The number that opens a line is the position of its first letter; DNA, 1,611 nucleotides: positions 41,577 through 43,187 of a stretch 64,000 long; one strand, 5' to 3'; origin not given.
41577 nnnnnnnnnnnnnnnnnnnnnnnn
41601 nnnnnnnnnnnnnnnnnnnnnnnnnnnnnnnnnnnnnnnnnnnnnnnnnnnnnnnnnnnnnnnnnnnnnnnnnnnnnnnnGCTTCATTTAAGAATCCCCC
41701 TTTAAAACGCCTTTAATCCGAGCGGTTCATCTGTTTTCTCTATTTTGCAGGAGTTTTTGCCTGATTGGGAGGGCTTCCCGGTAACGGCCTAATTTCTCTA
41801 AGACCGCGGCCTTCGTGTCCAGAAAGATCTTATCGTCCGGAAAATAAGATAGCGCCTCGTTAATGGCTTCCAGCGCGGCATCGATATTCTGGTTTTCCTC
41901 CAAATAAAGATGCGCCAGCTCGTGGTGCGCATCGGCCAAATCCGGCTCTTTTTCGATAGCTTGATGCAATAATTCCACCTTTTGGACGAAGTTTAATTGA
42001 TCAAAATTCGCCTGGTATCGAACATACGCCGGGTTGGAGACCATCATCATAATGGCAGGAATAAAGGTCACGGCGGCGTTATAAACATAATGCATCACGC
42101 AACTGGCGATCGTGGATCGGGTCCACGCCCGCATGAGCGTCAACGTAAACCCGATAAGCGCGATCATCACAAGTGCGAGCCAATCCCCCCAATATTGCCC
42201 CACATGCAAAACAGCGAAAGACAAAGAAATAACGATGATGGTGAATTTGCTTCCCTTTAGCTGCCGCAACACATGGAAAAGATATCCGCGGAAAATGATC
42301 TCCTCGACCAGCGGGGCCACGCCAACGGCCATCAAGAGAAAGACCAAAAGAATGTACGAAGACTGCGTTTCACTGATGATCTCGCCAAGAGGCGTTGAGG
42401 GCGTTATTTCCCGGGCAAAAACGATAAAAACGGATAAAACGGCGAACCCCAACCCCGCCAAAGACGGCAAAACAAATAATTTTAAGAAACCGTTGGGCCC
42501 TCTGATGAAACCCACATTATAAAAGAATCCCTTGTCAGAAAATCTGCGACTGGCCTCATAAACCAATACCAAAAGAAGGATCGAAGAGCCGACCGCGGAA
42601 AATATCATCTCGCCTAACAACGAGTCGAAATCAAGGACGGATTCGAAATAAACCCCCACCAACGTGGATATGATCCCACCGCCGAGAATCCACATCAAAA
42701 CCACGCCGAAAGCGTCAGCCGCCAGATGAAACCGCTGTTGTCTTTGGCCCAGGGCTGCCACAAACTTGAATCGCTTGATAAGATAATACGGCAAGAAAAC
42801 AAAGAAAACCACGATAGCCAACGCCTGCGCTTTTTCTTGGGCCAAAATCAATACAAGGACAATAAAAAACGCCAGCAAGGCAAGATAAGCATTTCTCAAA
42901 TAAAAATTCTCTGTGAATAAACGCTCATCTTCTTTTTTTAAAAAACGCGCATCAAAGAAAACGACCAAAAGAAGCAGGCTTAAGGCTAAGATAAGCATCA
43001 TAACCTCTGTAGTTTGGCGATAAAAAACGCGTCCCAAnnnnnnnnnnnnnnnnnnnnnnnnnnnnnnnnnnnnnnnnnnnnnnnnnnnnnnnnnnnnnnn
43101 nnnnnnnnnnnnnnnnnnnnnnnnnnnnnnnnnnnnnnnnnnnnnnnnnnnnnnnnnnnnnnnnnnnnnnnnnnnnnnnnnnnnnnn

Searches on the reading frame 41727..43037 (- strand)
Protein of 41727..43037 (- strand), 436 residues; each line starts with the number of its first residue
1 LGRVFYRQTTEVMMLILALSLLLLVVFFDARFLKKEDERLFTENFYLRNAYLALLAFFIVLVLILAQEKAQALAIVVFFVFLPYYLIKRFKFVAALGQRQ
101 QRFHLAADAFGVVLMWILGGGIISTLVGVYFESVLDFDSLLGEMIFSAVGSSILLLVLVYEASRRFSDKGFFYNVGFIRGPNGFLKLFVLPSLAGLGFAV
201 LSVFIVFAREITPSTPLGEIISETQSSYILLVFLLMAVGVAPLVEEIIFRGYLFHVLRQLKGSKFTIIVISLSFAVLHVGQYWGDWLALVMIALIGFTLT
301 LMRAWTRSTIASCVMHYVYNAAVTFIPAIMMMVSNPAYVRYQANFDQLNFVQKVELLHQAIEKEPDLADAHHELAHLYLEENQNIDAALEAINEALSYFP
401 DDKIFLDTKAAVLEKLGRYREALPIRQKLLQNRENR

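Call 5: search_protein_families(library=pfam, proteins=[window:41727-43037:-], max_evalue=0.01)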
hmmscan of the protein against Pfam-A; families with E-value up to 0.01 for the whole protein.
window:41727-43037:- (436 aa): 8 families
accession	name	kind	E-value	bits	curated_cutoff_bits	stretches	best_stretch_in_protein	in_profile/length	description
PF02517.21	Rce1-like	-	1.3e-17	64.3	22.4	1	230-321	4-92/93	Type II CAAX prenyl endopeptidase Rce1-like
PF13431.12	TPR_17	-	2.3e-07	31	24.4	1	359-387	4-32/34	Tetratricopeptide repeat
PF14559.12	TPR_19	-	6.2e-05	23.7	25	1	355-404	12-60/68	Tetratricopeptide repeat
PF13424.12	TPR_12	-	0.00081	20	30.1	0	359-397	34-73/77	Tetratricopeptide repeat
PF07719.23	TPR_2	-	0.00098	19.5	27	0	368-402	1-34/34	Tetratricopeptide repeat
PF13181.12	TPR_8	-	0.0024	18.3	25.7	0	368-402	1-34/34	Tetratricopeptide repeat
PF13428.12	TPR_14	-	0.0031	18.5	23.5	0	370-403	3-35/44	Tetratricopeptide repeat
PF13414.12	TPR_11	-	0.0059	16.7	26.8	0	356-380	16-40/42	TPR repeat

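Call 84: search_protein_families(library=ncbifam, proteins=[window:41727-43037:-], max_evalue=0.001)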
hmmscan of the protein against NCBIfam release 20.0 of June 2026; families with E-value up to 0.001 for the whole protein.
window:41727-43037:- (436 aa): 6 families
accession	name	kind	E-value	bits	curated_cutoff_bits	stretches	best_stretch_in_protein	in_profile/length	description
NF041647.1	ABC_perm_CPBP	equivalog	7.5e-13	48.1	435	1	112-326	425-633/636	ABC transporter permease subunit/CPBP intramembrane protease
NF033192.3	CPBP_JDVT_MrtJ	equivalog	1.7e-08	35.1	75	1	235-323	2-95/98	JDVT-CTERM system glutamic-type intramembrane protease MrtJ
NF040589.1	CPBP_Synerg_MrtS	equivalog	4.5e-06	27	130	1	234-327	76-168/170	Synerg-CTERM system glutamic-type intramembrane protease MrtS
TIGR02917.1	PEP_TPR_lipo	equivalog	4.8e-05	21.4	312.2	1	356-431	792-865/899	XrtA/PEP-CTERM system TPR-repeat protein PrsT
NF040914.1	Mrt_core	domain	8.2e-05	22.6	100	1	234-326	4-104/108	myxosortase family intramembrane protease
NF040959.1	MamA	equivalog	0.0002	20.9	200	1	352-425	123-195/204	magnetosome protein MamA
